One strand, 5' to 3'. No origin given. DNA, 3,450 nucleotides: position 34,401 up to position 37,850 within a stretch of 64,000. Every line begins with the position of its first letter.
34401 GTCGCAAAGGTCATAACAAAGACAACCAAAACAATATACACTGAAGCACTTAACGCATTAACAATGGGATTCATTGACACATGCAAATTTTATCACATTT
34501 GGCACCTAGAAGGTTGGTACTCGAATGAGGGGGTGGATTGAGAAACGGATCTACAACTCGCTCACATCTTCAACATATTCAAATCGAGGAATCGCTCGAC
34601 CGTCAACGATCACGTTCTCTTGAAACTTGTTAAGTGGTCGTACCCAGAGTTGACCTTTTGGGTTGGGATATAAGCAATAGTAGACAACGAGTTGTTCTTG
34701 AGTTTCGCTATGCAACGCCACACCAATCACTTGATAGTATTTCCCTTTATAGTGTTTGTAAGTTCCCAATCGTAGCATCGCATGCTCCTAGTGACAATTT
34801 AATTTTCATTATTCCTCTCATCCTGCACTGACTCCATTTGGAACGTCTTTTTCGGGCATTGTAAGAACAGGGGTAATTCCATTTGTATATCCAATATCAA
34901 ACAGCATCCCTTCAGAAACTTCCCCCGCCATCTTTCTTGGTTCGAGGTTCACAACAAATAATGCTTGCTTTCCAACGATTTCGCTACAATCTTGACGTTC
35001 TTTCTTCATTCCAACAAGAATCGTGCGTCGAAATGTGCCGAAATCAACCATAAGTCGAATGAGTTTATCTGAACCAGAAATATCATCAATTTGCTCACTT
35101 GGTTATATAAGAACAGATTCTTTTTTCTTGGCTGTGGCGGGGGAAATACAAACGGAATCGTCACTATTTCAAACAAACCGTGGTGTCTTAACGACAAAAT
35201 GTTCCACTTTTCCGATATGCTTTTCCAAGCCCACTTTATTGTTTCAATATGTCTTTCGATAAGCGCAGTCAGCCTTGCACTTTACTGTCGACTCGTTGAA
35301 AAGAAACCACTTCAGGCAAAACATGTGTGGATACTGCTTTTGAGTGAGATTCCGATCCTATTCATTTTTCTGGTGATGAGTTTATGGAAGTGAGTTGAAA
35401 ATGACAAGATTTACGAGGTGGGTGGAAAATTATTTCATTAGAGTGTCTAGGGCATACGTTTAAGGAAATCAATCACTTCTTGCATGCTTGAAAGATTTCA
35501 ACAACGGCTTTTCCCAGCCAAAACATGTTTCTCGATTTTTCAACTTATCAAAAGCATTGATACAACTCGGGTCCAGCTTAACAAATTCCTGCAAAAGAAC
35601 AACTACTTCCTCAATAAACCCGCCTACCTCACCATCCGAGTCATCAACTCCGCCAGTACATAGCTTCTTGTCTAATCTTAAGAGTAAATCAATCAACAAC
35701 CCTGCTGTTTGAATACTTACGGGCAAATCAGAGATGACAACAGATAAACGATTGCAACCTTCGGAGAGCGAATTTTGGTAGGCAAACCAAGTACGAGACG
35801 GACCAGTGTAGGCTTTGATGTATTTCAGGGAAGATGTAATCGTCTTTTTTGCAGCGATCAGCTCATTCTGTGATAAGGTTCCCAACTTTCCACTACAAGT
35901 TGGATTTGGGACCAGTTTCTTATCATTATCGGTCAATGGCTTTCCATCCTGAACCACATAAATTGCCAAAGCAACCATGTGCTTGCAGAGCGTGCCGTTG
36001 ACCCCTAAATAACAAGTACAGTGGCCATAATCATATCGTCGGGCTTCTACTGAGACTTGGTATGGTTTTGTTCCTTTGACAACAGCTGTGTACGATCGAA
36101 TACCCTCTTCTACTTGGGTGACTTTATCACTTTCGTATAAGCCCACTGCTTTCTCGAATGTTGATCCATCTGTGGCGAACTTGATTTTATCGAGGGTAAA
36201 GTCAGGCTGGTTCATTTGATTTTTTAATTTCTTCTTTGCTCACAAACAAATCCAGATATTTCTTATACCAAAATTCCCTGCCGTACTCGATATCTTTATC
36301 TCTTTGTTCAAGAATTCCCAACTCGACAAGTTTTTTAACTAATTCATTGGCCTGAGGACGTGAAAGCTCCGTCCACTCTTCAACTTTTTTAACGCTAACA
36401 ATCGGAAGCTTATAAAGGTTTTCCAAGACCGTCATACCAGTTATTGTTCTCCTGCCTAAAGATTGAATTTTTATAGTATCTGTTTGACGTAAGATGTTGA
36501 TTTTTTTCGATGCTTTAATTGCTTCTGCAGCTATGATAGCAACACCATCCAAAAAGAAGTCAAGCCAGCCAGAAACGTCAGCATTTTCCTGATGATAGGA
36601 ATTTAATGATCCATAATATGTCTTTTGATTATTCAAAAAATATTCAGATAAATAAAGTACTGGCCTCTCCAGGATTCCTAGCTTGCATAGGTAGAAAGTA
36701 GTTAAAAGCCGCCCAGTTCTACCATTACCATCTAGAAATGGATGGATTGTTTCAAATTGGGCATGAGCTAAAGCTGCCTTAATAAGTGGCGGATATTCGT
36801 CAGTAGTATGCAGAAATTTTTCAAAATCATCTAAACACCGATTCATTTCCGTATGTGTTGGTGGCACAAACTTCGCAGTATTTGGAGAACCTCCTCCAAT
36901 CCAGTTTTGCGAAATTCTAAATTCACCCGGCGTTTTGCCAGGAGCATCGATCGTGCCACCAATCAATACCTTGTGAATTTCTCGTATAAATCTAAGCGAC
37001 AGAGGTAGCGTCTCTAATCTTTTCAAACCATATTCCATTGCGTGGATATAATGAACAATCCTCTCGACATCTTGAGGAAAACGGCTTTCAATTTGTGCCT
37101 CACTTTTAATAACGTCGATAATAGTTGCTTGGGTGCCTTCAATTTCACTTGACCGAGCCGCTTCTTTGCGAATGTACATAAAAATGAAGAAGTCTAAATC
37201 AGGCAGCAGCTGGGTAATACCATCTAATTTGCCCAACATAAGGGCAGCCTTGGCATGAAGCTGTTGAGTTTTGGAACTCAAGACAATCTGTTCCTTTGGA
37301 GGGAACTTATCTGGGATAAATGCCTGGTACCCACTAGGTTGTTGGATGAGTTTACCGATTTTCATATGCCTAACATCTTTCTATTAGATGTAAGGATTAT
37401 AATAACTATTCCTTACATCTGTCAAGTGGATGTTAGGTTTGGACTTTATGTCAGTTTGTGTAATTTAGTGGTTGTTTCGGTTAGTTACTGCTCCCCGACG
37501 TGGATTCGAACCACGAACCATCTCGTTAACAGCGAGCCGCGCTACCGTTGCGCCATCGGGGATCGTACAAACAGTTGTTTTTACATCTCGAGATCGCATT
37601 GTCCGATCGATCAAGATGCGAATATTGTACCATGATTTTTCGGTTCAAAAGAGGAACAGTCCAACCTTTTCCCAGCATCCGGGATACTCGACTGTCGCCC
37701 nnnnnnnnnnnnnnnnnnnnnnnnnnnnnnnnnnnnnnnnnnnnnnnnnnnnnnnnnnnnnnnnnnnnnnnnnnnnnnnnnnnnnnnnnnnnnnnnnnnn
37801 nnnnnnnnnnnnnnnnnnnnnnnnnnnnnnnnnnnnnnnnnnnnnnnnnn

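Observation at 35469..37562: Fic (class II) gene overlapping a SWIM zinc-finger gene, directly downstream of tRNA-Asn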

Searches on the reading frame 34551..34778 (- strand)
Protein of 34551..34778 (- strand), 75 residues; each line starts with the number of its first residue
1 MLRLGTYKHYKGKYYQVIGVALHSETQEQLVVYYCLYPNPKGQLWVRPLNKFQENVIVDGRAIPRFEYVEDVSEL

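Call 3: search_protein_families(library=pfam, proteins=[window:34551-34778:-], max_evalue=0.01)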
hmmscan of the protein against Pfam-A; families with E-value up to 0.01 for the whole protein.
window:34551-34778:- (75 aa): 1 family
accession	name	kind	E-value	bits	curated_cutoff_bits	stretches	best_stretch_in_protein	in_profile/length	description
PF07866.17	DUF1653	-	2.3e-25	89.2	23.5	1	5-68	1-62/62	Protein of unknown function (DUF1653)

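Call 34: find_encoding_contigs(protein=window:34551-34778:-, flank=7000, max_places=10)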
Protein window:34551-34778:- (75 aa): 24 contigs read that carry it; 9 places shown.
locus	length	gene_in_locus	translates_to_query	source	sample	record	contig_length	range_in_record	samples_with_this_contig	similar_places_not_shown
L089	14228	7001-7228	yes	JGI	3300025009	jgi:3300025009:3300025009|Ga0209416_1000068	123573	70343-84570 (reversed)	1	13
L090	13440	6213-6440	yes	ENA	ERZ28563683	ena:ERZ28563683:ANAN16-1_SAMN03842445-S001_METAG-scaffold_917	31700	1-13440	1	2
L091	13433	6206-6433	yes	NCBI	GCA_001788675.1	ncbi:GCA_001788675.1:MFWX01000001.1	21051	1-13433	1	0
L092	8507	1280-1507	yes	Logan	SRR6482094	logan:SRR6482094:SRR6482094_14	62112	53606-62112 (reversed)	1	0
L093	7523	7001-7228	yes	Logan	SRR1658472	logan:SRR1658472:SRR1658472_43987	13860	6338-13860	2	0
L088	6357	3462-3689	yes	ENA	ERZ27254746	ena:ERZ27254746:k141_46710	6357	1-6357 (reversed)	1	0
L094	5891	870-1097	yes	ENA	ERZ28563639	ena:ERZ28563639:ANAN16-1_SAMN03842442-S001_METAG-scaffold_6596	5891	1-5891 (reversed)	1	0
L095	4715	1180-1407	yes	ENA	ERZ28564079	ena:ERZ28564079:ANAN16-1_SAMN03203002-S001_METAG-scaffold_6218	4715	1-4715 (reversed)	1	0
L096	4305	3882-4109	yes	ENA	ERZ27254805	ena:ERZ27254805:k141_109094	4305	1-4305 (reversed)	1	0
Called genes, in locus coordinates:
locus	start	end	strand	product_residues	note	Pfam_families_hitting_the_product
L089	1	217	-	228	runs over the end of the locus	PF01509:TruB_N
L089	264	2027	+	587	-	PF01807:Zn_ribbon_DnaG, PF08275:DNAG_N, PF01751:Toprim, PF13155:Toprim_2, PF13362:Toprim_3 (faint), PF13662:Toprim_4, PF10410:DnaB_bind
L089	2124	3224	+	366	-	PF03979:Sigma70_r1_1 (weak), PF00140:Sigma70_r1_2, PF04542:Sigma70_r2, PF04539:Sigma70_r3, PF04545:Sigma70_r4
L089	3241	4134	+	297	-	PF02388:FemAB (faint)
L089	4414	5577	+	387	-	PF13784:Fic_N, PF02661:Fic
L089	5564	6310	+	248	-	-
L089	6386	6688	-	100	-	-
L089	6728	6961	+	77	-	PF01588:tRNA_bind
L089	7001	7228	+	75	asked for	PF07866:DUF1653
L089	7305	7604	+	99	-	-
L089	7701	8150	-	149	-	-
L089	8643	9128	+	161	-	-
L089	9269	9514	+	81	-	PF13192:Thioredoxin_3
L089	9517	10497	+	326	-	PF03773:ArsP_1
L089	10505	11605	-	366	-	-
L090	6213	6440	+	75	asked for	PF07866:DUF1653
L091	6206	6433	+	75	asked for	PF07866:DUF1653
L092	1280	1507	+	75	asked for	PF07866:DUF1653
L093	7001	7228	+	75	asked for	PF07866:DUF1653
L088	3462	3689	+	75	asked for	PF07866:DUF1653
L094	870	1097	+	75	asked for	PF07866:DUF1653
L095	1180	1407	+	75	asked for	PF07866:DUF1653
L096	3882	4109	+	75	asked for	PF07866:DUF1653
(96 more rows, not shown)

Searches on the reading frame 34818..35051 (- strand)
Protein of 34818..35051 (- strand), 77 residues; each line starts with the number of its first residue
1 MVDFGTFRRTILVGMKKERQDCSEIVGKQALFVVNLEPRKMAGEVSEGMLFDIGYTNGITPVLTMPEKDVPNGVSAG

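Call 3: search_protein_families(library=pfam, proteins=[window:34818-35051:-], max_evalue=0.01)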
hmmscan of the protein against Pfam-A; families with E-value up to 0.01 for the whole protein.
window:34818-35051:- (77 aa): 1 family
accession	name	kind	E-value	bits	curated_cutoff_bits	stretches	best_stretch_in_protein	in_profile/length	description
PF01588.26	tRNA_bind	-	4.3e-11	43.2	27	1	2-74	23-95/96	Putative tRNA binding domain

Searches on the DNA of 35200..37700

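Call 78: search_rna_families(source=window, start=35200, end=37700, threshold=evalue, max_evalue=1)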
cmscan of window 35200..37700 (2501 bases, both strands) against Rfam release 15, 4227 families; matches with E-value up to 1: 1.
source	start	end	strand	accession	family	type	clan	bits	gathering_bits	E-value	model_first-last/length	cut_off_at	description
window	37491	37562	-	RF00005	tRNA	Gene; tRNA;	CL00001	62.8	29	1.2e-12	1-71/71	no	tRNA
